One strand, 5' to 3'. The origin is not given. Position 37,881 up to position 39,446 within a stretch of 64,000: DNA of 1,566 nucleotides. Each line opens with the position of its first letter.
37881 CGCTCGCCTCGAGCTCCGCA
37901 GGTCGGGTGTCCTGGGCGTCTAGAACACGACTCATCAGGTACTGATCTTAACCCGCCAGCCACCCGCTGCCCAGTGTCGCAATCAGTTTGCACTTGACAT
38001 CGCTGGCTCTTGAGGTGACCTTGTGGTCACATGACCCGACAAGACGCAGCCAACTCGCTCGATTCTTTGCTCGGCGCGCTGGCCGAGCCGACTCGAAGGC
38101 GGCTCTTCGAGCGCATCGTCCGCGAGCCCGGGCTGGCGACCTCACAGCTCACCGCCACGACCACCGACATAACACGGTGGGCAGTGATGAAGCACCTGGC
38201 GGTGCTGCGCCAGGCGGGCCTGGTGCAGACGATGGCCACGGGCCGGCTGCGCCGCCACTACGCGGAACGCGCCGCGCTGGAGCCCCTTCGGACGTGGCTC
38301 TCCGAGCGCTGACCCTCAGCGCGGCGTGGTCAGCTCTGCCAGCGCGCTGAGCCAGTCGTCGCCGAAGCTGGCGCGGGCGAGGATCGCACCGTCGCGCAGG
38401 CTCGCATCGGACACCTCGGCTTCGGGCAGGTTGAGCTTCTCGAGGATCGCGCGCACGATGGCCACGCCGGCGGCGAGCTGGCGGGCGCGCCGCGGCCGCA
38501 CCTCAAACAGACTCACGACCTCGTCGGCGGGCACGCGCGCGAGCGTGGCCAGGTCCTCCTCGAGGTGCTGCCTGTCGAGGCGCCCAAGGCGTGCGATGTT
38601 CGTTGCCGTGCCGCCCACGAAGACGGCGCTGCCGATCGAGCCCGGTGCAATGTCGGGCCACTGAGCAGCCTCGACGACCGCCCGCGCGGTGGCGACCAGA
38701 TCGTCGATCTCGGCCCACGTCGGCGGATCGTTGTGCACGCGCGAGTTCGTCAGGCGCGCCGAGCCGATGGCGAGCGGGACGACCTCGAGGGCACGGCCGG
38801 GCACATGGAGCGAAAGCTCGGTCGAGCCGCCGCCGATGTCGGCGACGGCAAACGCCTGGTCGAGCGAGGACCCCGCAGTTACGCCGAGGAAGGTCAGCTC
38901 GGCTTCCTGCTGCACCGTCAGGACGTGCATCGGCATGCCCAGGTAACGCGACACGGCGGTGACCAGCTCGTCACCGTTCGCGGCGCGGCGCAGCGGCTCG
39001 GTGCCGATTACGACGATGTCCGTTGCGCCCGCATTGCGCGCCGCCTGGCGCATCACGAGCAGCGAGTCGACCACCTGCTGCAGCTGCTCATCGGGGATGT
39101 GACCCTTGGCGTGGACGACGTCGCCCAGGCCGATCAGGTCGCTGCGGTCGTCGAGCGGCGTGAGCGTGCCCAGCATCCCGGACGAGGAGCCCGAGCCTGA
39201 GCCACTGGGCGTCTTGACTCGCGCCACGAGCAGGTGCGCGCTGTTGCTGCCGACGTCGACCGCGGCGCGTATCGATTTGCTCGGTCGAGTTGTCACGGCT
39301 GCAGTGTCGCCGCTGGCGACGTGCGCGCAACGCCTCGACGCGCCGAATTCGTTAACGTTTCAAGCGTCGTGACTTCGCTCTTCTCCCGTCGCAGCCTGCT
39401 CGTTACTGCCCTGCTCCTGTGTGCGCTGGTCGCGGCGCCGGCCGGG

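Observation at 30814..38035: One 16-nt palindrome links a Cys-free ArsR-family regulator to the orphan ketosynthase operon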

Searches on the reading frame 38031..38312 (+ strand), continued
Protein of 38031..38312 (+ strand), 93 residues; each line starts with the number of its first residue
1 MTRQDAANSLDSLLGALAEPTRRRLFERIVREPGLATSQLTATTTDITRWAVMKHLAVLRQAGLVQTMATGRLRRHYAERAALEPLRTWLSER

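Call 53: fold_search(model_id=the predicted structure, library=pdb)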
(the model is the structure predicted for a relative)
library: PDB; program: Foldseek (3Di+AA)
matches with E <= 10: 1377; with E <= 0.001: 57
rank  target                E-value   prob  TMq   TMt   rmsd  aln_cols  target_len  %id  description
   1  3f6o_A                1.0e-06  1.00  0.81  0.78   1.7        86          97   32  Crystal structure of ArsR family transcriptional regulator, RHA00566 (released 2008-11-25)
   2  3f6o_B                1.2e-05  1.00  0.80  0.81   1.5        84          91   33  Crystal structure of ArsR family transcriptional regulator, RHA00566 (released 2008-11-25)
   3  7p6f_AAA              1.3e-05  1.00  0.83  0.76   1.4        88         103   25  1.93 A resolution X-ray crystal structure of the transcriptional regulator SrnR from Streptomyces griseus (released 2022-05-25)
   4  2oqg_C                1.5e-05  1.00  0.82  0.72   1.6        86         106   32  ArsR-like Transcriptional Regulator from Rhodococcus sp. RHA1 (released 2007-03-06)
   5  3f6v                  1.5e-05  1.00  0.73  0.70   1.9        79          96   34  Crystal structure of Possible transcriptional regulator for arsenical resistance (released 2008-11-25)
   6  6j05_A                2.1e-05  1.00  0.79  0.74   1.9        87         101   29  Structures of two ArsR As(III)-responsive repressors: implications for the mechanism of derepression (released 2019-07-03)
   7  2oqg_B                2.2e-05  1.00  0.82  0.71   2.6        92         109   33  ArsR-like Transcriptional Regulator from Rhodococcus sp. RHA1 (released 2007-03-06)
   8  3cuo_A                4.2e-05  1.00  0.74  0.71   4.0        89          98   24  Crystal structure of the predicted DNA-binding transcriptional regulator from E. coli (released 2008-06-17)
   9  2oqg_A                4.8e-05  1.00  0.83  0.71   2.5        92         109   33  ArsR-like Transcriptional Regulator from Rhodococcus sp. RHA1 (released 2007-03-06)
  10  7p6f_BBB              5.2e-05  1.00  0.83  0.77   1.6        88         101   28  1.93 A resolution X-ray crystal structure of the transcriptional regulator SrnR from Streptomyces griseus (released 2022-05-25)
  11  7p6f_DDD              5.5e-05  1.00  0.81  0.78   1.6        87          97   26  1.93 A resolution X-ray crystal structure of the transcriptional regulator SrnR from Streptomyces griseus (released 2022-05-25)
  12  4omy_A                9.3e-05  1.00  0.74  0.71   3.9        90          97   24  Crystal Structure of SeMet NolR from Sinorhizobium fredii in complex with oligo AT DNA (released 2014-04-16)
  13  4omz_C                9.3e-05  1.00  0.73  0.68   3.7        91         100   25  Crystal Structure of NolR from Sinorhizobium fredii (released 2014-04-16)
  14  3pqj_A                1.1e-04  1.00  0.70  0.66   4.6        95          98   25  Crystal Structure of the transcriptional repressor BigR from Xylella fastidiosa (released 2011-06-01)
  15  6j05_B                1.1e-04  1.00  0.79  0.82   1.8        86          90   28  Structures of two ArsR As(III)-responsive repressors: implications for the mechanism of derepression (released 2019-07-03)
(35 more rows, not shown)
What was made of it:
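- On ArsR/SmtB (HTH_20 / HTH_5) winged-helix regulators: Foldseek gives TM 0.8 to 3F6O, 7P6F, 2OQG and 6J05 (call 53).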

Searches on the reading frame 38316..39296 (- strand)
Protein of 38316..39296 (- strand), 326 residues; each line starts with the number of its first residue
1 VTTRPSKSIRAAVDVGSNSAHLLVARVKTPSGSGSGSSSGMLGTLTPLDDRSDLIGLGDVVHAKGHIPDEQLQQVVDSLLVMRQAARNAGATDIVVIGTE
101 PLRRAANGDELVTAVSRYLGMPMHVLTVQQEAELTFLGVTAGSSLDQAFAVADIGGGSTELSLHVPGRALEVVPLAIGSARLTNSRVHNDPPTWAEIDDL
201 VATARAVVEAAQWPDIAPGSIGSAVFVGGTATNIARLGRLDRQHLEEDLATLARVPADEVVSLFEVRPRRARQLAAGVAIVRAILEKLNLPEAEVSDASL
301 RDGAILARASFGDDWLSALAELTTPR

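Call 7: search_protein_families(library=pfam, proteins=[window:38316-39296:-], max_evalue=0.001)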
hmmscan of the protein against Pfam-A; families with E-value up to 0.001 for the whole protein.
window:38316-39296:- (326 aa): 1 family
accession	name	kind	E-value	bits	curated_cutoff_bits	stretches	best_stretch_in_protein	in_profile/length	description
PF02541.22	Ppx-GppA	-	4.7e-39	135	27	1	45-306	10-279/285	Ppx/GppA phosphatase family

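Call 9: search_protein_families(library=ncbifam, proteins=[window:38316-39296:-], max_evalue=0.00001)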
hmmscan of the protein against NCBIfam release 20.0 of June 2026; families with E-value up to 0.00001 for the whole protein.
window:38316-39296:- (326 aa): 3 families
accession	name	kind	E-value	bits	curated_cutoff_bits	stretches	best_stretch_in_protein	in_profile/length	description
TIGR03706.1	exo_poly_only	exception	3.5e-45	154.6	307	1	11-306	3-296/300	exopolyphosphatase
NF008108.0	PRK10854.1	equivalog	5.6e-19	67.7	864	1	10-163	13-153/513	exopolyphosphatase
NF008260.0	PRK11031.1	equivalog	2.7e-18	66.2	624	1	6-305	4-296/496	guanosine-5'-triphosphate,3'-diphosphate diphosphatase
